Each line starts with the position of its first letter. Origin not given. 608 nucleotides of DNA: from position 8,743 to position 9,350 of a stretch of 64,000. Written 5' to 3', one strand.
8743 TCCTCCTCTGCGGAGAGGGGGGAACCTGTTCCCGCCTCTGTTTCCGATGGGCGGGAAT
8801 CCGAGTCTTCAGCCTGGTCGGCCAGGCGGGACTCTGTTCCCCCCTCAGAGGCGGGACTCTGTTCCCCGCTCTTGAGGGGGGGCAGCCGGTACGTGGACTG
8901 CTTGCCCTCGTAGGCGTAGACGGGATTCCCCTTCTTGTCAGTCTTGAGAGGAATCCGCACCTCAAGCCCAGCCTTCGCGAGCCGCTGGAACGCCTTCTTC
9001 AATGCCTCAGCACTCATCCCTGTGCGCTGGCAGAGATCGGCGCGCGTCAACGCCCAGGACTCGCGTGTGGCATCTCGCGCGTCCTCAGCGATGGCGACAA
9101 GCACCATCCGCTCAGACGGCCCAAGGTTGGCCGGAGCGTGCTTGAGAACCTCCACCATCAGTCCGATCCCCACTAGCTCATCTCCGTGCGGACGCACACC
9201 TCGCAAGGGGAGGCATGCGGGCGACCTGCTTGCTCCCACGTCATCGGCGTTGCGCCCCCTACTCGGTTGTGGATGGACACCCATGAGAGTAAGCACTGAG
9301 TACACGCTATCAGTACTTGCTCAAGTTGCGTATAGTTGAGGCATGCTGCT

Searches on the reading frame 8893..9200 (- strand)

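Call 111: search_protein_families(library=pfam, proteins=[window:8893-9200:-], max_evalue=0.001)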
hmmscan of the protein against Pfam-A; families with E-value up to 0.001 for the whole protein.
window:8893-9200:- (102 aa): 3 families
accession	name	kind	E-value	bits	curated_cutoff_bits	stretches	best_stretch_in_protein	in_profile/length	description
PF12802.13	MarR_2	-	0.00013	22.5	27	1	26-90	3-60/61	MarR family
PF13730.12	HTH_36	-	0.00049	20.3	25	1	24-79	1-54/55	Helix-turn-helix domain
PF13545.12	HTH_Crp_2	-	0.00073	19.9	27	1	34-79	7-51/70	Crp-like helix-turn-helix domain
